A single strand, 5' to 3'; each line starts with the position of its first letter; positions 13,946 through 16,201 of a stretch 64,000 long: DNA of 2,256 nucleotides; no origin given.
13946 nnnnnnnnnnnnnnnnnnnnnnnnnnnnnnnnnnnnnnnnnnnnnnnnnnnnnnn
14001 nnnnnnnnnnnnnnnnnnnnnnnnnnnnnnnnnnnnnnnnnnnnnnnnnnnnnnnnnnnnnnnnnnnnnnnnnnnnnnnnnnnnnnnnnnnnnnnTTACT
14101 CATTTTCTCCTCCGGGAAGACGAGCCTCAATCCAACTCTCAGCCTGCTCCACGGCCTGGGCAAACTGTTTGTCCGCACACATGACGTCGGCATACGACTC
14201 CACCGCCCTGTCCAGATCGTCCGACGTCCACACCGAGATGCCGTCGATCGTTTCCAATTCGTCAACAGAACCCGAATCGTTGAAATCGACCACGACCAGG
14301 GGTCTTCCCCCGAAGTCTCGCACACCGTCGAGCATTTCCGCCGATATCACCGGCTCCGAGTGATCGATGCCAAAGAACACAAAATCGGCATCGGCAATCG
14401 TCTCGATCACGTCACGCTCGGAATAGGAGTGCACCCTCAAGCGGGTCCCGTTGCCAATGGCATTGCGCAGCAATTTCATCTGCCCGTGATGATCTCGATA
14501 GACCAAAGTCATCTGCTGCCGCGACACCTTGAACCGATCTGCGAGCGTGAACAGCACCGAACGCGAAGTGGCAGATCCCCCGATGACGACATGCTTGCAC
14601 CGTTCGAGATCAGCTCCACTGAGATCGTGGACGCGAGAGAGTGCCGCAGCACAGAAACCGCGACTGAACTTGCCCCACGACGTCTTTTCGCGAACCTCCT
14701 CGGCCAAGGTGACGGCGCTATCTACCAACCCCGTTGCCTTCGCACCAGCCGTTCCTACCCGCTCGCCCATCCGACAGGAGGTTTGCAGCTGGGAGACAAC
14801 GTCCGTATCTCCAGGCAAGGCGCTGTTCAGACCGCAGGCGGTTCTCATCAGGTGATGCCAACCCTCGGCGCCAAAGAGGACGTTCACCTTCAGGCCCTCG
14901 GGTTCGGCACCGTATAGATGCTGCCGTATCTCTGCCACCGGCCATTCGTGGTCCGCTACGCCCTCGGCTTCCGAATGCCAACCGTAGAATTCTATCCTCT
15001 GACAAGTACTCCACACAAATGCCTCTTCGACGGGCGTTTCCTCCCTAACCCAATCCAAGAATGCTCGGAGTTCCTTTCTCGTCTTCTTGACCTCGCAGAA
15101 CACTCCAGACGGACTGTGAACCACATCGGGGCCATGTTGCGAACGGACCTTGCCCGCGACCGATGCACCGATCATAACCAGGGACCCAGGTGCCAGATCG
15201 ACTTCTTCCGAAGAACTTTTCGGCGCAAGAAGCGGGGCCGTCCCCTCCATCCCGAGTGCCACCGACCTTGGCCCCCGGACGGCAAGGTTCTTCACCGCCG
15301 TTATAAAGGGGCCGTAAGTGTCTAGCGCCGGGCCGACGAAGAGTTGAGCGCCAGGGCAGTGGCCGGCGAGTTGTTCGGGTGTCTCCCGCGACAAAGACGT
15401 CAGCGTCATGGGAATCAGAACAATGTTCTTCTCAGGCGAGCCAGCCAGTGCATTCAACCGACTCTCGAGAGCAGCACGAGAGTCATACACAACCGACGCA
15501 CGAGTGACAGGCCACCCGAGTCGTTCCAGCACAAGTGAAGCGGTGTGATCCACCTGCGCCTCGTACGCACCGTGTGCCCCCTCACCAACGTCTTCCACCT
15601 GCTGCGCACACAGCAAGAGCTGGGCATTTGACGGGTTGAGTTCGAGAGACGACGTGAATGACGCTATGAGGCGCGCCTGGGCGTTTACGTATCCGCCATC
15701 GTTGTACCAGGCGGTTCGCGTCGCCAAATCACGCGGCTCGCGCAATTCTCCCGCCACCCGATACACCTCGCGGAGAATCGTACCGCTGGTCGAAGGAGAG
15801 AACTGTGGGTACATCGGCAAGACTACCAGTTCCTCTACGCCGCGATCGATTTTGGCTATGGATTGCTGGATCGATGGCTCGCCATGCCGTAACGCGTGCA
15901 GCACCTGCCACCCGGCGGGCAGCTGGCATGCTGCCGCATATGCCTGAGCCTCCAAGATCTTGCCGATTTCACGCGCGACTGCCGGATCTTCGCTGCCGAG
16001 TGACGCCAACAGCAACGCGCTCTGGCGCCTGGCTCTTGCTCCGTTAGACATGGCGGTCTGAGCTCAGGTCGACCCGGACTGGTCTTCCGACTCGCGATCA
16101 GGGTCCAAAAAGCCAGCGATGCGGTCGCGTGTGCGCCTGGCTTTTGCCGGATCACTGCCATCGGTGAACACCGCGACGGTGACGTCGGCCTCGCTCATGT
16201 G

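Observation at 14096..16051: Ferrochelatase-like domain fused to glutamyl-tRNA reductase, with apparently degenerate chelatase active site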

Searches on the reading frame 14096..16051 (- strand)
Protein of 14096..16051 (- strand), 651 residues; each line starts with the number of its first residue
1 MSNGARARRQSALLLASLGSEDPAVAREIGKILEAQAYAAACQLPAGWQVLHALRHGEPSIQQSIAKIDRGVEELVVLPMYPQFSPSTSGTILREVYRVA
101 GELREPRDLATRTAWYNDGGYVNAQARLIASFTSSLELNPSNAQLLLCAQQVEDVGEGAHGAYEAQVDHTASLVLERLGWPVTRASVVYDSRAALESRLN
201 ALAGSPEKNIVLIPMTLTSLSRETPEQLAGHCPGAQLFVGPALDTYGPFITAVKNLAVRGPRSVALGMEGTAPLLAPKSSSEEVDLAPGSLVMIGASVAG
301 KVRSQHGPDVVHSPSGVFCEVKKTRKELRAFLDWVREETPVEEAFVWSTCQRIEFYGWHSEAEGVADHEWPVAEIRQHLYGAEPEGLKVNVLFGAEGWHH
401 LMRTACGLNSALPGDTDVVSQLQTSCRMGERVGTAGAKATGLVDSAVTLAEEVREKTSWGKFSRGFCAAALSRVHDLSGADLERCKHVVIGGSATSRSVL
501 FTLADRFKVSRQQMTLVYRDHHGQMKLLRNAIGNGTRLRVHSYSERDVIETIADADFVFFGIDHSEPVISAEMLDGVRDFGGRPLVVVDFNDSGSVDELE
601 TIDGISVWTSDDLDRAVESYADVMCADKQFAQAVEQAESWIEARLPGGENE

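Call 3: search_protein_families(library=pfam, proteins=[window:14096-16051:-], max_evalue=0.01)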
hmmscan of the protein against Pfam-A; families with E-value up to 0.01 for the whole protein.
window:14096-16051:- (651 aa): 3 families
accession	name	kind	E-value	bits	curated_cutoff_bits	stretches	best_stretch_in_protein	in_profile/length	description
PF00762.24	Ferrochelatase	-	5.2e-21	75.4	27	1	32-225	70-274/317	Ferrochelatase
PF05201.20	GlutR_N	-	4.1e-18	66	27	1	324-457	19-151/151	Glutamyl-tRNAGlu reductase, N-terminal domain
PF01488.26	Shikimate_DH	-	0.00012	22.6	24.3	1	481-615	9-137/138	Shikimate / quinate 5-dehydrogenase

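Call 4: search_protein_families(library=ncbifam, proteins=[window:14096-16051:-], max_evalue=0.01)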
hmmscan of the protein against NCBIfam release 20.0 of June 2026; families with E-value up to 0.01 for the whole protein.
window:14096-16051:- (651 aa): 9 families
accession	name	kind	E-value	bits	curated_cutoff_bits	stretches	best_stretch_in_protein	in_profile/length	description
TIGR01035.1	hemA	equivalog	1.2e-26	93.6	209.55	1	324-621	22-308/416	glutamyl-tRNA reductase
NF000744.0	PRK00045.1-3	equivalog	1.7e-24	86.5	429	1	326-634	26-329/447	glutamyl-tRNA reductase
TIGR00109.1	hemH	equivalog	1e-17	64.6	124.6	1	31-199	74-244/322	ferrochelatase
NF000750.0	PRK00045.3-4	equivalog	1.3e-13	50.7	289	1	337-597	35-285/439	glutamyl-tRNA reductase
NF000751.1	PRK00045.4-1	equivalog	6.5e-08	32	478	1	346-494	49-193/426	glutamyl-tRNA reductase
NF000752.0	PRK00045.4-2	equivalog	8.2e-08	31.8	381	1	345-524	48-218/412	glutamyl-tRNA reductase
NF010548.0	PRK13940.1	equivalog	6.2e-07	28.6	469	1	341-622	41-305/414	glutamyl-tRNA reductase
NF001311.0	PRK00258.1-3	equivalog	0.00012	21.4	235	1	471-558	113-192/279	shikimate dehydrogenase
NF000689.1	PRK00035.2-1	equivalog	0.00033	19.7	408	1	26-193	57-227/311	ferrochelatase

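Call 5: find_homologous_proteins(query=window:14096-16051:-, max_evalue=0.001)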
Query window:14096-16051:- (651 aa): 123 proteins with E <= 0.001 among 8000 candidates; the best 120 are listed.
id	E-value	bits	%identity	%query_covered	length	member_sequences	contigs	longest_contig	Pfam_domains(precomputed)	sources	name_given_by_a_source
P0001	0.0e+0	1469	100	100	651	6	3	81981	PF05201.21,PF00762.25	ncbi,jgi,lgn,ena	-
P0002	0.0e+0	1169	80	100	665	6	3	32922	PF05201.21,PF00762.25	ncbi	-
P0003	0.0e+0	1115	77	100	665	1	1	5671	PF05201.21,PF00762.25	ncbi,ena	-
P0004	0.0e+0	1094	78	96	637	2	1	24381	PF05201.21,PF00762.25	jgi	jgi:protoheme ferro-lyase/glutamyl-tRNA reductase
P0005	0.0e+0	1025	70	100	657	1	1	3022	PF05201.21,PF00762.25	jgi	jgi:protoheme ferro-lyase/glutamyl-tRNA reductase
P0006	0.0e+0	1024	69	100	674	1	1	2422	PF05201.21,PF00762.25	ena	-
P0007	0.0e+0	1023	70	99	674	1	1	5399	PF05201.21,PF00762.25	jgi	-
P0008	1.1e-294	997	68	100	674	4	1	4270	PF05201.21,PF00762.25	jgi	jgi:protoheme ferro-lyase/glutamyl-tRNA reductase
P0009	1.2e-292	990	70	96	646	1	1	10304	PF05201.21,PF00762.25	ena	-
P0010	1.1e-289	981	69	98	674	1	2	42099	PF05201.21,PF00762.25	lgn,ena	-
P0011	3.0e-289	979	67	100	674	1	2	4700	PF05201.21,PF00762.25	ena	-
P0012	1.6e-283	960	68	96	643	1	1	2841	PF05201.21,PF00762.25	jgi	-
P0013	6.6e-279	945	67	99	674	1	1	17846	PF05201.21,PF00762.25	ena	-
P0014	2.6e-259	880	62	100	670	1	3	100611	PF05201.21,PF00762.25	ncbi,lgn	-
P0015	5.1e-253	859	72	82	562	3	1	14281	PF05201.21,PF00762.25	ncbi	-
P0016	3.4e-247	840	61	97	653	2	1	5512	PF05201.21,PF00762.25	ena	-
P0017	2.4e-214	732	87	56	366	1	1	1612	PF05201.21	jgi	jgi:glutamyl-tRNA reductase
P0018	5.0e-197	675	50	94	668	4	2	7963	PF05201.21,PF00762.25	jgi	jgi:glutamyl-tRNA reductase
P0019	1.0e-196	673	50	99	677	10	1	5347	PF05201.21,PF00762.25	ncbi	-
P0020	5.4e-196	671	51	94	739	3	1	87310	PF05201.21,PF00762.25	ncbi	-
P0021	2.1e-193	662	48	99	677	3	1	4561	PF05201.21,PF00762.25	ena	-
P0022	5.6e-192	658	50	92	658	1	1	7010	PF05201.21,PF00762.25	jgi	jgi:glutamyl-tRNA reductase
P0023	8.5e-191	654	51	92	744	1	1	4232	PF05201.21,PF00762.25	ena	-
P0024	3.4e-190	652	51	94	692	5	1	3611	PF05201.21,PF00762.25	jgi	jgi:ferrochelatase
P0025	3.0e-188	645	49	94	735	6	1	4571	PF05201.21,PF00762.25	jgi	jgi:ferrochelatase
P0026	7.2e-188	644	50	95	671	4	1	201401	PF05201.21,PF00762.25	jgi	jgi:ferrochelatase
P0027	1.2e-187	644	49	98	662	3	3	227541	PF05201.21,PF00762.25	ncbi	-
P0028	1.8e-187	643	50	94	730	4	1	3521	PF05201.21,PF00762.25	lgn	-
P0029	8.7e-187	641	50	94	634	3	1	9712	PF05201.21,PF00762.25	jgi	jgi:ferrochelatase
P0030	1.1e-186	640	49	94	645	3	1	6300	PF05201.21,PF00762.25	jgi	jgi:glutamyl-tRNA reductase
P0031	4.6e-186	638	50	94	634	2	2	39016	PF05201.21,PF00762.25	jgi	jgi:ferrochelatase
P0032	4.8e-186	638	49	98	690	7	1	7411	PF05201.21,PF00762.25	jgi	jgi:ferrochelatase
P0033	8.8e-185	634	49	95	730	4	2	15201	PF05201.21,PF00762.25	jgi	jgi:ferrochelatase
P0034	1.7e-183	630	48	97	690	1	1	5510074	PF05201.21,PF00762.25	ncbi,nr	ncbi:MAG: ferrochelatase [Gemmatimonadota bacterium]|nr:MAG: ferrochelatase [Gemmatimonadota bacteri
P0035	2.4e-183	629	49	94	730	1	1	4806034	PF05201.21,PF00762.25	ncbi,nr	ncbi:MAG: ferrochelatase [Gemmatimonadota bacterium]|nr:MAG: ferrochelatase [Gemmatimonadota bacteri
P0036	4.0e-183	629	48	94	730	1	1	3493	PF05201.21,PF00762.25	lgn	-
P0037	4.8e-183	628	49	94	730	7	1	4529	PF05201.21,PF00762.25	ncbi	-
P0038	4.0e-182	625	49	94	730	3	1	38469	PF05201.21,PF00762.25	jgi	jgi:ferrochelatase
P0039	5.6e-182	625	48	95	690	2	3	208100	PF05201.21,PF00762.25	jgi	jgi:ferrochelatase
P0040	1.8e-181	623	48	94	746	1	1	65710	PF05201.21,PF00762.25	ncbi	-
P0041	3.1e-177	609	48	99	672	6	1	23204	PF05201.21,PF00762.25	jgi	jgi:glutamyl-tRNA reductase/protoheme ferro-lyase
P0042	6.3e-176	605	47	97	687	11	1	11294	PF05201.21,PF00762.25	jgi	jgi:glutamyl-tRNA reductase/protoheme ferro-lyase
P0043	3.0e-173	596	46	94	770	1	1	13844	PF05201.21,PF00762.25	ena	-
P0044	1.1e-171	591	46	92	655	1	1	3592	PF05201.21,PF00762.25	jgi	jgi:ferrochelatase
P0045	3.2e-170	586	47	94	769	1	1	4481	PF05201.21,PF00762.25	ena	-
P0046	1.3e-168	581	50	82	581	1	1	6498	PF05201.21,PF00762.25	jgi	-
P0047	2.6e-167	576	45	93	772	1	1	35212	PF05201.21,PF00762.25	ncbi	-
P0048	2.5e-165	570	45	94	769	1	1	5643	PF05201.21,PF00762.25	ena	-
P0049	3.7e-164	566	47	95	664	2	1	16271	PF05201.21,PF00762.25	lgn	-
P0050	8.7e-163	561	45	94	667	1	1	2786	PF05201.21,PF01903.23,PF00762.25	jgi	jgi:ferrochelatase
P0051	1.7e-162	560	45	94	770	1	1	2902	PF05201.21,PF00762.25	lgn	-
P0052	1.2e-159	551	47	94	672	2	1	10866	PF05201.21,PF00762.25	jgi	jgi:glutamyl-tRNA reductase/protoheme ferro-lyase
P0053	1.7e-159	551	45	92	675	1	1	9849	PF05201.21,PF00762.25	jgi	jgi:glutamyl-tRNA reductase/protoheme ferro-lyase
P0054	1.6e-158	547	44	94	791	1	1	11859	PF05201.21,PF00762.25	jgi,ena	-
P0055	2.7e-158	547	44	94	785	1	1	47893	PF05201.21,PF00762.25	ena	-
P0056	4.2e-158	546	44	98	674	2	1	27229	PF05201.21,PF00762.25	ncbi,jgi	-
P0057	1.9e-157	544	45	95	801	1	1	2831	PF05201.21,PF00762.25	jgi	jgi:ferrochelatase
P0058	1.1e-156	541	44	92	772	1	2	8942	PF05201.21,PF00762.25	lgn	-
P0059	4.9e-156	539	45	95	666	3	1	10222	PF05201.21,PF00762.25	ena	-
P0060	6.9e-156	539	44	94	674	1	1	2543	PF05201.21,PF00762.25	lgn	-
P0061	8.4e-156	538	44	95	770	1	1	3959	PF05201.21,PF00762.25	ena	-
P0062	3.2e-155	536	44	94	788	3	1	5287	PF05201.21,PF00762.25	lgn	-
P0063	5.4e-155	536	43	94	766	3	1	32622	PF05201.21,PF00762.25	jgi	jgi:ferrochelatase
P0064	7.4e-155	535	43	94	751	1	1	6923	PF05201.21,PF00762.25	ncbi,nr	ncbi:MAG: ferrochelatase [Planctomycetes bacterium]|nr:ferrochelatase [Planctomycetota bacterium]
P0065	2.6e-154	533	43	98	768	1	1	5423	PF05201.21,PF00762.25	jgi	jgi:ferrochelatase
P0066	3.5e-153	530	43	94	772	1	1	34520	PF05201.21,PF00762.25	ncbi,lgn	-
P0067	6.0e-153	529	44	92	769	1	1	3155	PF05201.21,PF00762.25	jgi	jgi:ferrochelatase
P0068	1.2e-152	528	46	93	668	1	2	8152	PF05201.21,PF00762.25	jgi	jgi:glutamyl-tRNA reductase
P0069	4.6e-152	526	43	93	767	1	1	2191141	PF05201.21,PF00762.25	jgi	jgi:ferrochelatase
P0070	1.5e-151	524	44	94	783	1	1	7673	PF05201.21,PF00762.25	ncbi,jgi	ncbi:MAG: ferrochelatase [Phycisphaerae bacterium]|jgi:ferrochelatase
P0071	6.5e-151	522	42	94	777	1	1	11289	PF05201.21,PF00762.25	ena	-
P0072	9.7e-151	522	44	93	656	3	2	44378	PF05201.21,PF00762.25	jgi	jgi:glutamyl-tRNA reductase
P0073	1.5e-150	521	42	98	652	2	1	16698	PF05201.21,PF00762.25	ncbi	ncbi:ferrochelatase [Gemmatimonadota bacterium]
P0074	2.0e-150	521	44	93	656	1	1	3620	PF05201.21,PF00762.25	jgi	-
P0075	6.5e-150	519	43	94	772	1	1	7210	PF05201.21,PF00762.25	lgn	-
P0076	8.4e-150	518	45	93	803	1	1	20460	PF05201.21,PF00762.25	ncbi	-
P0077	2.1e-148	514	44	95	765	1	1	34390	PF05201.21,PF00762.25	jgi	jgi:protoporphyrin/coproporphyrin ferrochelatase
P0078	7.5e-148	512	44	98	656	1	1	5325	PF05201.21,PF00762.25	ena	-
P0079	1.6e-147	511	41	95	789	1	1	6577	PF05201.21,PF00762.25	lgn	-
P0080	2.4e-147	510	43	92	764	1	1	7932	PF05201.21,PF00762.25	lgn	-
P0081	2.2e-146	507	44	93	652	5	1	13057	PF05201.21,PF00762.25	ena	-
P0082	2.3e-146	507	42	95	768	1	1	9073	PF05201.21,PF00762.25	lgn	-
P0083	5.0e-146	506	43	96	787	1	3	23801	PF05201.21,PF00762.25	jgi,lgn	-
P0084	7.6e-146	505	42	95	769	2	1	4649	PF05201.21,PF01903.23,PF00762.25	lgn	-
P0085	9.1e-146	505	41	98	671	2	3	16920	PF05201.21,PF00762.25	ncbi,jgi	-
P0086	1.1e-145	505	41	95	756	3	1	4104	PF05201.21,PF00762.25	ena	-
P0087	1.4e-145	505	42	94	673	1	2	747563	PF05201.21,PF00762.25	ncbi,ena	-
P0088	4.0e-145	503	42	94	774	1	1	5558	PF05201.21,PF00762.25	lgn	-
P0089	6.7e-145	502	42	94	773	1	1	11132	PF05201.21,PF00762.25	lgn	-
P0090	1.9e-144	501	42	95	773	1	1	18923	PF05201.21,PF00762.25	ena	-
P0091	5.9e-144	499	42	94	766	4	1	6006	PF05201.21,PF00762.25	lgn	-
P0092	9.3e-143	495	41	96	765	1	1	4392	PF05201.21,PF00762.25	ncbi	-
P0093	6.8e-142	492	42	94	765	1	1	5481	PF05201.21,PF00762.25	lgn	-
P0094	8.8e-142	492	41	94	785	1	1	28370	PF05201.21,PF00762.25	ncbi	ncbi:MAG: ferrochelatase [Phycisphaerae bacterium]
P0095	1.1e-140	488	42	98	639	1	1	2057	PF05201.21,PF00762.25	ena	-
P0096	2.2e-140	487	41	94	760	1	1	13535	PF05201.21,PF00762.25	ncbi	-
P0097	6.9e-140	486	43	94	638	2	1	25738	PF05201.21,PF00762.25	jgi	-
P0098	1.5e-137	478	42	93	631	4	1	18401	PF05201.21,PF00762.25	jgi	jgi:glutamyl-tRNA reductase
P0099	3.7e-137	477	43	88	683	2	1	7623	PF05201.21,PF00762.25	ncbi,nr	ncbi:MAG TPA: ferrochelatase, partial [Phycisphaerae bacterium]|nr:ferrochelatase [Phycisphaerae bac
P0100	7.6e-136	472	42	98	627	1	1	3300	PF05201.21,PF00762.25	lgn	-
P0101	4.9e-135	470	42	94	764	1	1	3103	PF05201.21,PF00762.25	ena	-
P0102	1.9e-133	464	59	56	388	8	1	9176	PF05201.21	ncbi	-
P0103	4.3e-133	463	39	94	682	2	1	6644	PF05201.21,PF00762.25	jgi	-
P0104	5.9e-131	456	38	98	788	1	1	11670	PF05201.21,PF00762.25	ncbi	-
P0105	1.3e-128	449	39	94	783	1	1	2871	PF05201.21,PF00762.25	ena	-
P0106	2.0e-128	448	58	55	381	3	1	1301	PF05201.21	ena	-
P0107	9.0e-128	446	41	98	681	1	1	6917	PF05201.21,PF00762.25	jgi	jgi:glutamyl-tRNA reductase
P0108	3.1e-125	437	39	95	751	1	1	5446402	PF05201.21,PF00762.25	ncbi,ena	-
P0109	7.9e-125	436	38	95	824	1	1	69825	PF05201.21,PF00762.25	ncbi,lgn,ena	-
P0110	1.1e-123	432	38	93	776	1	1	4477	PF05201.21,PF00762.25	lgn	-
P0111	5.8e-123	430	39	94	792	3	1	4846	PF05201.21,PF00762.25,PF01488.27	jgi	jgi:ferrochelatase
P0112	1.9e-121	425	37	95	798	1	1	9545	PF05201.21,PF00762.25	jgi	-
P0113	9.3e-119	416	38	94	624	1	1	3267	PF05201.21,PF00762.25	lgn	-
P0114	5.1e-118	413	39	94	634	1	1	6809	PF05201.21,PF00762.25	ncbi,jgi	jgi:glutamyl-tRNA reductase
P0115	6.2e-108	380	42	71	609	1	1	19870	PF05201.21,PF00762.25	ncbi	ncbi:MAG: ferrochelatase, partial [Planctomycetota bacterium]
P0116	7.0e-107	377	35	94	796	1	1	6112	PF05201.21,PF00762.25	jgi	jgi:ferrochelatase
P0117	2.5e-104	368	35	94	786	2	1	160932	PF05201.21,PF00762.25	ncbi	-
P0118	1.1e-100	356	50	55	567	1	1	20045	PF13241.13,PF05201.21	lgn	-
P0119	2.4e-97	345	48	52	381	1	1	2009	PF05201.21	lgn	-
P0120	1.8e-93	332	46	55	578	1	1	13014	PF13241.13,PF05201.21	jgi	jgi:siroheme synthase-like protein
